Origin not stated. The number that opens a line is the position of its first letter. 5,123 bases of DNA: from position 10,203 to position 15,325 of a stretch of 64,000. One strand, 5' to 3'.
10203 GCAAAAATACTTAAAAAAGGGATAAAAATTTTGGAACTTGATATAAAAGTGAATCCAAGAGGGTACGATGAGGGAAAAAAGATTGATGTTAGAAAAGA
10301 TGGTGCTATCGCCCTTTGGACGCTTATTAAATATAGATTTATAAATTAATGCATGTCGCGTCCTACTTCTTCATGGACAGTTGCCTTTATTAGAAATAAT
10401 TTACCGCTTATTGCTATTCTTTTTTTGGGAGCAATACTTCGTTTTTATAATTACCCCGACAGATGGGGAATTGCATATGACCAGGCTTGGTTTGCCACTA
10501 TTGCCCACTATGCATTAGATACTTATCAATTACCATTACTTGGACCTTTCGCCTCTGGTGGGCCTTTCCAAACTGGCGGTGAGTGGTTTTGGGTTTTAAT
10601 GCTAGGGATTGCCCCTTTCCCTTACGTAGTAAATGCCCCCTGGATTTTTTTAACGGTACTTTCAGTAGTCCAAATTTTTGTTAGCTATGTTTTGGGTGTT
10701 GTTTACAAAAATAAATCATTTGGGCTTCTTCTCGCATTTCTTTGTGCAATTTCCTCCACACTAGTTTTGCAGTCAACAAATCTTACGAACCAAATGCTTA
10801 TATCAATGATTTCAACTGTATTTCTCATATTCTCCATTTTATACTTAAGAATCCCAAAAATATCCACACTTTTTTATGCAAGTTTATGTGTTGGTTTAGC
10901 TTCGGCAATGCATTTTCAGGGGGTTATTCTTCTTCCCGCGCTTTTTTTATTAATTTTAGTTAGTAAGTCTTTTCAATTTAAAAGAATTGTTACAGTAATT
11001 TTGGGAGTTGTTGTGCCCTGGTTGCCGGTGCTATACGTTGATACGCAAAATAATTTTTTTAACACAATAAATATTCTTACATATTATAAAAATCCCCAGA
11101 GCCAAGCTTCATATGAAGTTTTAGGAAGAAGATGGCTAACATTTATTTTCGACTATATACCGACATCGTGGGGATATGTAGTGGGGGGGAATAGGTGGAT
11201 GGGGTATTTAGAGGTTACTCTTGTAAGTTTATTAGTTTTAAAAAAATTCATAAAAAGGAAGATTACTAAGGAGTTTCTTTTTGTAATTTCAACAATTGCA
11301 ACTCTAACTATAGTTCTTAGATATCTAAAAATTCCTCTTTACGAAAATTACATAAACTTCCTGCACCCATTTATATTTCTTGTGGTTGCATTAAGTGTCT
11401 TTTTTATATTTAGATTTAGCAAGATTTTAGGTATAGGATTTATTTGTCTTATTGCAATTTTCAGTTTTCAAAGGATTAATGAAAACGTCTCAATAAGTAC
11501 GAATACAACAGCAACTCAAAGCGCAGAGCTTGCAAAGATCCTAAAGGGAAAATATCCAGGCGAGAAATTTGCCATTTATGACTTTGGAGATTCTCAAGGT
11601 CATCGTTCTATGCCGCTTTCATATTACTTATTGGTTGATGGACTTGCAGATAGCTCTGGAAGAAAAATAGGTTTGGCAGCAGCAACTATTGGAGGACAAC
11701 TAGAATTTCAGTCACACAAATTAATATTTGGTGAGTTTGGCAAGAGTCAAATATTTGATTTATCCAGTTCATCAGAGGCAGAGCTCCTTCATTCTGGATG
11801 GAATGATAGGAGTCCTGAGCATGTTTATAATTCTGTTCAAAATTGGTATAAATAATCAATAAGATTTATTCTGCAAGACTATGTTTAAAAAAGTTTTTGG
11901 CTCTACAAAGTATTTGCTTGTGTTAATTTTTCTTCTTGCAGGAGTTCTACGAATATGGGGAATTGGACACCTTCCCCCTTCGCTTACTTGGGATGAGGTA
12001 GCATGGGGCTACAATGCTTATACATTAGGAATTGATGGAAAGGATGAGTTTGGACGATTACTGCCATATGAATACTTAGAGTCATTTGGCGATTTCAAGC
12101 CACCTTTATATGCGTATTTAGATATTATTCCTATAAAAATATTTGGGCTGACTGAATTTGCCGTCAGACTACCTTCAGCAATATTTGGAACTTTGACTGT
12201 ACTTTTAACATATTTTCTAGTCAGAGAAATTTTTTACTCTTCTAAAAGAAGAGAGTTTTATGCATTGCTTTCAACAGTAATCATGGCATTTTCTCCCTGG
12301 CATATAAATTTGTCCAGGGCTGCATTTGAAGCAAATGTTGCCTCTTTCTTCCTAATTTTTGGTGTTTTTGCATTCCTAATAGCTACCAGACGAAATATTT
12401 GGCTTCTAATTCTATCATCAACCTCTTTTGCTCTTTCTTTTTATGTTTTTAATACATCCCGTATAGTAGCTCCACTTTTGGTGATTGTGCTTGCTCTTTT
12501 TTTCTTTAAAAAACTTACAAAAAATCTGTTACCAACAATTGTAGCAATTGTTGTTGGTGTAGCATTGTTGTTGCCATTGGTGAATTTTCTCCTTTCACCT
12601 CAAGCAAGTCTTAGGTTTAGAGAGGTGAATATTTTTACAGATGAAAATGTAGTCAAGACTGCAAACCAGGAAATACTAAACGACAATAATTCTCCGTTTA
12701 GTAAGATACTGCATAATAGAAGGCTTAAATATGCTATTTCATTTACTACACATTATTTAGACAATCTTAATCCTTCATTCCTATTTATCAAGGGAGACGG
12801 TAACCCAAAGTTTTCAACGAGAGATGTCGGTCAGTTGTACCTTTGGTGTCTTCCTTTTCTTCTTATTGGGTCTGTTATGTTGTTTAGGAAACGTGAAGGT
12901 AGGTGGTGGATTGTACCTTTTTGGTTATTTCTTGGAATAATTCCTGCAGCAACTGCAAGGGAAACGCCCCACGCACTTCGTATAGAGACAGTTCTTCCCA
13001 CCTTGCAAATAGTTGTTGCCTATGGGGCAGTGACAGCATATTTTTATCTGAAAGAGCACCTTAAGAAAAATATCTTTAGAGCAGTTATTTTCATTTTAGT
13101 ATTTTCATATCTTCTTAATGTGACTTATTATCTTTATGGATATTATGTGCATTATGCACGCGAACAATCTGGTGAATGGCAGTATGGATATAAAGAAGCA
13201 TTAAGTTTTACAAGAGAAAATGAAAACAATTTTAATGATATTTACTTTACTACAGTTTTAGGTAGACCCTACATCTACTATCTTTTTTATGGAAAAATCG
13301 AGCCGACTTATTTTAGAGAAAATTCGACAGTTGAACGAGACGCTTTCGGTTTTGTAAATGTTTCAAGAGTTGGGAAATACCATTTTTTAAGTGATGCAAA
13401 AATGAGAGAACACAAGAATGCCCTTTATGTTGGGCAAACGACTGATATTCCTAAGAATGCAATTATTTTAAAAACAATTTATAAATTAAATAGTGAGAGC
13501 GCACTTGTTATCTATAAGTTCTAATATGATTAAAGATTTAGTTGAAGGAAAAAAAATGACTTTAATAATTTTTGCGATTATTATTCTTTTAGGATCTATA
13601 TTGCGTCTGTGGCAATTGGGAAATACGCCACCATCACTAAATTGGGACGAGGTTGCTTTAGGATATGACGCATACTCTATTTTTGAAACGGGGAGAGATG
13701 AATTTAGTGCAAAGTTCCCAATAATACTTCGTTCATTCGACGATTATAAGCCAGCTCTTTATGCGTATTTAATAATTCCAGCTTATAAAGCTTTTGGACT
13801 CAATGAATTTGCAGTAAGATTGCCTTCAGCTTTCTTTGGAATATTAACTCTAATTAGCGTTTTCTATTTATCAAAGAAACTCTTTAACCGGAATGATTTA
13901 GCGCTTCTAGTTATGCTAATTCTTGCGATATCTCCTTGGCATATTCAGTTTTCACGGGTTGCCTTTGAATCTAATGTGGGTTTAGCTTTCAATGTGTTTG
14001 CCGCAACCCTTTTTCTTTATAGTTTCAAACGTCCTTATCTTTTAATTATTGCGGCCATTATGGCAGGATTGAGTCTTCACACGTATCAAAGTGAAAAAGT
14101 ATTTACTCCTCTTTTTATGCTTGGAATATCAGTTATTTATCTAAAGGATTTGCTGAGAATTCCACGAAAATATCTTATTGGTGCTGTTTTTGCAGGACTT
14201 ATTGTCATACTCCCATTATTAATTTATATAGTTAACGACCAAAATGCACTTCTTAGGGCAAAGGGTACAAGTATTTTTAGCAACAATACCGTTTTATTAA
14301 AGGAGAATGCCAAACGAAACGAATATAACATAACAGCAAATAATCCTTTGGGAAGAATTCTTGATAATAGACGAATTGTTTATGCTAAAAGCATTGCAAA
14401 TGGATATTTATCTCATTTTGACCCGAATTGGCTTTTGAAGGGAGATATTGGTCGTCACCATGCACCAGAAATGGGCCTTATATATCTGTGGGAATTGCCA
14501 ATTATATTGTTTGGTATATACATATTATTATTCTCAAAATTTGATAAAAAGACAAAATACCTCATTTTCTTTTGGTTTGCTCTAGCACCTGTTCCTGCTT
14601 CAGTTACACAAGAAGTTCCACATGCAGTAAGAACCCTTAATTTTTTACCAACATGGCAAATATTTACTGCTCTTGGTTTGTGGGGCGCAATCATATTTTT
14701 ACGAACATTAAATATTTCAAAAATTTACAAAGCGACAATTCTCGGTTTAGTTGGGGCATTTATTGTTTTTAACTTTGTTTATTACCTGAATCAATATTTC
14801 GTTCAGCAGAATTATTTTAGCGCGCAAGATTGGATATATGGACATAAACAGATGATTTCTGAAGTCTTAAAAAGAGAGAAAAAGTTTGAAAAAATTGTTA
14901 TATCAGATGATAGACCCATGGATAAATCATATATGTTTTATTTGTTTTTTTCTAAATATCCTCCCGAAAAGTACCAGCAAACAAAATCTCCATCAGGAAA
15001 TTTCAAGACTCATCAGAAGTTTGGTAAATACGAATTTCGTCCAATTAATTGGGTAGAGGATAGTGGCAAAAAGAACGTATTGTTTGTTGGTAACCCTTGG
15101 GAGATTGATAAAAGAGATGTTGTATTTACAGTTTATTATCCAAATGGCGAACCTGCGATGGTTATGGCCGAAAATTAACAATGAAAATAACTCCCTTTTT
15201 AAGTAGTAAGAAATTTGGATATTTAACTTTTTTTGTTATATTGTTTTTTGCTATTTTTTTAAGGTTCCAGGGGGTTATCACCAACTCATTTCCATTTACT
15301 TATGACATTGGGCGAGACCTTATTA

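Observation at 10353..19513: Tandem arrays of GT-C paralogs (group B and an ArnT-like pair)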

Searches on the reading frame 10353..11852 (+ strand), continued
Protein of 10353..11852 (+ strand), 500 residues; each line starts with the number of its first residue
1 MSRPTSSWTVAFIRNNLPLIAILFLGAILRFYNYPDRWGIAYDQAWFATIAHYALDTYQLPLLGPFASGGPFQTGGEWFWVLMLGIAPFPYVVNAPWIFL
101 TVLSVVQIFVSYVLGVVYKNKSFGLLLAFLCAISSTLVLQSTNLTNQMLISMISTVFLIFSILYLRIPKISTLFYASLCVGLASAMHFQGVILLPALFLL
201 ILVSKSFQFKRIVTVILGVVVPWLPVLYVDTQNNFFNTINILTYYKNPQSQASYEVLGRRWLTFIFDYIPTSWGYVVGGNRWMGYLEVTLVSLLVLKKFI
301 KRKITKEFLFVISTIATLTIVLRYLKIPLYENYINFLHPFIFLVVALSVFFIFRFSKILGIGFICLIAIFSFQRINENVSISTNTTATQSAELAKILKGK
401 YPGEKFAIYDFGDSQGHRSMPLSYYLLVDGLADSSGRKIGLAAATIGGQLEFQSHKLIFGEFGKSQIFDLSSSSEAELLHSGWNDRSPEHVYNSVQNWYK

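Call 84: find_encoding_contigs(protein=P0054, flank=8000, max_places=2)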
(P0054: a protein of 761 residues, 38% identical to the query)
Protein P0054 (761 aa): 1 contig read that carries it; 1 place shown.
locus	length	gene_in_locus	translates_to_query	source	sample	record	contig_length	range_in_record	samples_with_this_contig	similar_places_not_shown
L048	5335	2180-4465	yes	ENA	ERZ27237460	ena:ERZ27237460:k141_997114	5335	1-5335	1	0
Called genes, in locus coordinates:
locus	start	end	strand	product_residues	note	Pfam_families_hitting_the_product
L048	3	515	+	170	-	?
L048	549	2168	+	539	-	PF10131:PTPS_related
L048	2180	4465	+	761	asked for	PF00535:Glycos_transf_2, PF13231:PMT_2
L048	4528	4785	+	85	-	PF01541:GIY-YIG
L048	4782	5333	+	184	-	?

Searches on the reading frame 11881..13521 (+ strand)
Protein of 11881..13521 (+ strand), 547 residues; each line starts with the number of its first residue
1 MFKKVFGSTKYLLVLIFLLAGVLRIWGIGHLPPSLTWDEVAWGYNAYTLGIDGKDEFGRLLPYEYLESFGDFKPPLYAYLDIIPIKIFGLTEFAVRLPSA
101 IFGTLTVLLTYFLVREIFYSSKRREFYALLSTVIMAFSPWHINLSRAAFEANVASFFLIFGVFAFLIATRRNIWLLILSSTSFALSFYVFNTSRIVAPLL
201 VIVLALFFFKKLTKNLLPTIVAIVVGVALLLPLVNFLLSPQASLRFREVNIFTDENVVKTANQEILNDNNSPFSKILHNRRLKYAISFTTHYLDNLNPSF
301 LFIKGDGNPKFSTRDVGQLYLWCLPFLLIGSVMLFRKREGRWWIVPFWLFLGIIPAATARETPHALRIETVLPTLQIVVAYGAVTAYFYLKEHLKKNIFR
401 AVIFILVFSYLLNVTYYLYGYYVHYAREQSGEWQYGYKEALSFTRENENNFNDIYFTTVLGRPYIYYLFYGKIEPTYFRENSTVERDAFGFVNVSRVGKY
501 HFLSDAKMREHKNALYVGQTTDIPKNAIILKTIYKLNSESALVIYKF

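Call 4: search_protein_families(library=pfam, proteins=[window:11881-13521:+], max_evalue=0.1)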
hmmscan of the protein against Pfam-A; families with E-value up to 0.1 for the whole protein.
window:11881-13521:+ (547 aa): 4 families
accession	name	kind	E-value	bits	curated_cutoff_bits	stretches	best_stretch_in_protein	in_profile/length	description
PF02366.24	PMT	-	2.1e-12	47.6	22.7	1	15-211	2-203/245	Dolichyl-phosphate-mannose-protein mannosyltransferase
PF13231.12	PMT_2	-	1.1e-10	42.3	26.1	1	73-233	2-157/160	Dolichyl-phosphate-mannose-protein mannosyltransferase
PF19529.4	DUF6057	-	0.004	16.6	29.8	1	99-240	73-218/569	Family of unknown function (DUF6057)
PF03779.20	SPW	-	0.064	14.2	31.5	1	93-168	25-92/93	SPW repeat domain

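Call 5: search_protein_families(library=ncbifam, proteins=[window:11881-13521:+], max_evalue=0.1)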
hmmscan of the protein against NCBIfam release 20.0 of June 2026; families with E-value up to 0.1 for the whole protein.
window:11881-13521:+ (547 aa): 1 family
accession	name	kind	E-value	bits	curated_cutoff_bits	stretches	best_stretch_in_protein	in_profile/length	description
TIGR03663.1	TIGR03663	subfamily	7.4e-07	28.5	126.25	1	13-211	4-184/435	flippase activity-associated protein Agl23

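Call 24: search_solved_structures(query=window:11881-13521:+, max_evalue=1, show_alignments=1)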
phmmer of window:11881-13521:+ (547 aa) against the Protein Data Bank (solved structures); distinct sequences matched with E-value up to 1: 0.

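Call 59: search_solved_structures(query=A5, max_evalue=1, show_alignments=2)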
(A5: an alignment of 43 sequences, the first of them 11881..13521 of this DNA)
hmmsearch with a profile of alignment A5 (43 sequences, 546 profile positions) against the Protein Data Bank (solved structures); distinct sequences matched with E-value up to 1: 3.
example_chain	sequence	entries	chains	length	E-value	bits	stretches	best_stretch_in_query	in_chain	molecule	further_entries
5ezm_A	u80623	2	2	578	0.00016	23.8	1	71-235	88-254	4-amino-4-deoxy-L-arabinose transferase or related glycosyltransferases of PMT family | 4-amino-4-deoxy-L-arabinose (L-Ara4N) transferase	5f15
8i9p_Lh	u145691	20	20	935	0.57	12.1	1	90-185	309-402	dolichyl-diphosphooligosaccharide--protein glycotransferase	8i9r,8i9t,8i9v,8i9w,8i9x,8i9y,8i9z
6el2_A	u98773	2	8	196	0.61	12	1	401-472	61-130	Transcriptional regulator TetR family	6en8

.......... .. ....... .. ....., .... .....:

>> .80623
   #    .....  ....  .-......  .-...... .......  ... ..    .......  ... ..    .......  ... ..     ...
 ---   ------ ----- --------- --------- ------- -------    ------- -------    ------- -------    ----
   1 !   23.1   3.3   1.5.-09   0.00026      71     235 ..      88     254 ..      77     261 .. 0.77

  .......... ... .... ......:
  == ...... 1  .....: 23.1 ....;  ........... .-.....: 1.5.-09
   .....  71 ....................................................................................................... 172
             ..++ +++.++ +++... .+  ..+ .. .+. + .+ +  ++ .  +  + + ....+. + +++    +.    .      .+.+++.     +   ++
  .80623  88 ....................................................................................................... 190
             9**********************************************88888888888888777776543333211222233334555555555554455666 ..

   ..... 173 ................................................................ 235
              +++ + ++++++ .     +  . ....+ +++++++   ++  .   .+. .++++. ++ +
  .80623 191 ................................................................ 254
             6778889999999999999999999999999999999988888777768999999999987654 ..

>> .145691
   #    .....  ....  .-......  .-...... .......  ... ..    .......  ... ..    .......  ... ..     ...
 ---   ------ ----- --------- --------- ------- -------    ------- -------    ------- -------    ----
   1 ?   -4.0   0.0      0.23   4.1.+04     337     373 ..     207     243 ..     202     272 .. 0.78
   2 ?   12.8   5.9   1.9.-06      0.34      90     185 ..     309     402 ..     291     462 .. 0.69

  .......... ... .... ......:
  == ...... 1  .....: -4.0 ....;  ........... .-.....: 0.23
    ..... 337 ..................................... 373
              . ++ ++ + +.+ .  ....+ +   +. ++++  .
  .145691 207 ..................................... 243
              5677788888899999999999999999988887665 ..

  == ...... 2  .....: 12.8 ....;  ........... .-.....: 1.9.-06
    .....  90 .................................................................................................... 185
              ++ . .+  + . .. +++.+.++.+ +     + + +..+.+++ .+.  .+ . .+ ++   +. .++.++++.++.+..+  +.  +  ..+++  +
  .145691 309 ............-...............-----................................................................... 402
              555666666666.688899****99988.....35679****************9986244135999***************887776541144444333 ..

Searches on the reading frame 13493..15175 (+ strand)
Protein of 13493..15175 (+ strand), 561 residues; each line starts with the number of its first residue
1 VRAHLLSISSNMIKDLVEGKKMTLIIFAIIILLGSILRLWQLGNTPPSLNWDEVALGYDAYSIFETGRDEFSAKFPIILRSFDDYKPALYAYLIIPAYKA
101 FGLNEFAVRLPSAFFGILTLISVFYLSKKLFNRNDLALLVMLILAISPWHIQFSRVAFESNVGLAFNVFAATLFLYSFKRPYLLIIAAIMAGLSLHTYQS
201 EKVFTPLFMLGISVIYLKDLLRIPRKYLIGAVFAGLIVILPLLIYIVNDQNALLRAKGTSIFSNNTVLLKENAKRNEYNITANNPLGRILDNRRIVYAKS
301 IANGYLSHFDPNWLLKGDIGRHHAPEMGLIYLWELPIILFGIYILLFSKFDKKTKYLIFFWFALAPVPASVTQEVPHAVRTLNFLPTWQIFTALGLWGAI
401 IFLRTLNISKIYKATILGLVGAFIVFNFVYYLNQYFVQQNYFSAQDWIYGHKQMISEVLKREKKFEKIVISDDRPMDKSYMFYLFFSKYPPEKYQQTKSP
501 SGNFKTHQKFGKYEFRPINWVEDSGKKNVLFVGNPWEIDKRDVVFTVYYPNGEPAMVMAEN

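Call 4: search_protein_families(library=pfam, proteins=[window:13493-15175:+], max_evalue=0.1)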
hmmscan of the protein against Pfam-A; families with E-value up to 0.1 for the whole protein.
window:13493-15175:+ (561 aa): 2 families
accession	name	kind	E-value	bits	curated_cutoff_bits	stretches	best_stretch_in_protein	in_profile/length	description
PF13231.12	PMT_2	-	2.2e-10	41.4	26.1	1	86-245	2-160/160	Dolichyl-phosphate-mannose-protein mannosyltransferase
PF02366.24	PMT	-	8.1e-07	29.3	22.7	1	29-206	2-186/245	Dolichyl-phosphate-mannose-protein mannosyltransferase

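Call 5: search_protein_families(library=ncbifam, proteins=[window:13493-15175:+], max_evalue=0.1)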
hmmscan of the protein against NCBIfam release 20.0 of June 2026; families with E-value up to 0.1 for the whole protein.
window:13493-15175:+ (561 aa): 0 families

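Call 25: search_solved_structures(query=window:13526-15175:+, max_evalue=1)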
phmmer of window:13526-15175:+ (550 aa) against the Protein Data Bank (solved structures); distinct sequences matched with E-value up to 1: 0.
